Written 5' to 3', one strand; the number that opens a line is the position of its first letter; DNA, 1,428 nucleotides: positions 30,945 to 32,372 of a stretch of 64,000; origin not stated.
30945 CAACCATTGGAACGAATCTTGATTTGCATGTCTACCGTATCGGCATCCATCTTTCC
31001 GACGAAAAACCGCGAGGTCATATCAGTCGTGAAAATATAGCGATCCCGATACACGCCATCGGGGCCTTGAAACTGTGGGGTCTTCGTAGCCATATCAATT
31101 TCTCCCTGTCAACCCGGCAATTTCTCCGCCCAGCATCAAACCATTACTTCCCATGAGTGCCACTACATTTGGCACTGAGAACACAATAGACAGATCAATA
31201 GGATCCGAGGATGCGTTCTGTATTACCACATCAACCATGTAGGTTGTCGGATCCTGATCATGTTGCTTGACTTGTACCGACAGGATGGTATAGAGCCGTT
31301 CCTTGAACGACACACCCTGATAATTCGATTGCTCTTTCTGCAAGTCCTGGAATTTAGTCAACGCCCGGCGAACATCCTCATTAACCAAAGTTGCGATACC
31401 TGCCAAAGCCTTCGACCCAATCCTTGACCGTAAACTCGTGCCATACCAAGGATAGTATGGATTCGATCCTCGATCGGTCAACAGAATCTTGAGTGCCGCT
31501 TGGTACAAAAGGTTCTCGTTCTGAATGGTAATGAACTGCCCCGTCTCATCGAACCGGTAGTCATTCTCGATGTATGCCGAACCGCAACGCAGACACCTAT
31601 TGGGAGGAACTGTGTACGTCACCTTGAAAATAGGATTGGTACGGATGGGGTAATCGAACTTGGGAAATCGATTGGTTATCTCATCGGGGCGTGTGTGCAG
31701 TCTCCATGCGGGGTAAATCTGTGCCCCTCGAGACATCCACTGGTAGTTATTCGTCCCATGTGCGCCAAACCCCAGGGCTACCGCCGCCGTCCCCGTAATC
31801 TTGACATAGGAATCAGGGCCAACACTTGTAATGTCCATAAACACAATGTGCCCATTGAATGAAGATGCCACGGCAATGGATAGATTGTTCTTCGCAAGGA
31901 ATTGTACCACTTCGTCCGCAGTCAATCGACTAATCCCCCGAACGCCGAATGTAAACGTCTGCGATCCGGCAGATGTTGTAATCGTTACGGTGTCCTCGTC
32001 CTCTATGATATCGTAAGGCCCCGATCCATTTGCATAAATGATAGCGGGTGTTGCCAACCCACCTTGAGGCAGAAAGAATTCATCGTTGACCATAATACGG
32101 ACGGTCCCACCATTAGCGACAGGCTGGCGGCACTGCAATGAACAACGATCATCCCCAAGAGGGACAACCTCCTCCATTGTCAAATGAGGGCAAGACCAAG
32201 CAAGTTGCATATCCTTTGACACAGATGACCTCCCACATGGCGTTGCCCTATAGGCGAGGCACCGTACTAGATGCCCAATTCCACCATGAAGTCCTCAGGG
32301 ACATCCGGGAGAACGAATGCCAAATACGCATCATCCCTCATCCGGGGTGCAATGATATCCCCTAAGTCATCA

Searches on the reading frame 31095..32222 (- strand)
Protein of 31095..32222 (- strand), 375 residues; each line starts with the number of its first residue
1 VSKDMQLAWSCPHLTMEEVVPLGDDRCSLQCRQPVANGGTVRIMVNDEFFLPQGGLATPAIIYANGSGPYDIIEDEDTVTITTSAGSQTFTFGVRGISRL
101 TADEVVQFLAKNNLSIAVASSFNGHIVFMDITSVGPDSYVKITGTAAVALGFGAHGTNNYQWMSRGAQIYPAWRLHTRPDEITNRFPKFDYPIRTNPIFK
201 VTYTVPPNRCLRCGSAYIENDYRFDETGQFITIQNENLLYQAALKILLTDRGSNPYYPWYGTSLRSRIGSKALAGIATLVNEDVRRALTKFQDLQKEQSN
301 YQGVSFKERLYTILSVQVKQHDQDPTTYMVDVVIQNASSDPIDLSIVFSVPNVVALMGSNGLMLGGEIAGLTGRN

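Call 109: search_protein_families(library=phrogs, proteins=[window:31095-32222:-], max_evalue=0.001)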
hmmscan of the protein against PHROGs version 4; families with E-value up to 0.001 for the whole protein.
window:31095-32222:- (375 aa): 3 families
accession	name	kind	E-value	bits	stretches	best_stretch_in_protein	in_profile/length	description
phrog_975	-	tail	2.1e-05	24.8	1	225-310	123-206/238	baseplate protein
phrog_2669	-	tail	0.00023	22.4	1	232-347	21-135/138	baseplate protein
phrog_43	-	tail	0.00066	20.3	0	232-327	15-111/126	baseplate wedge subunit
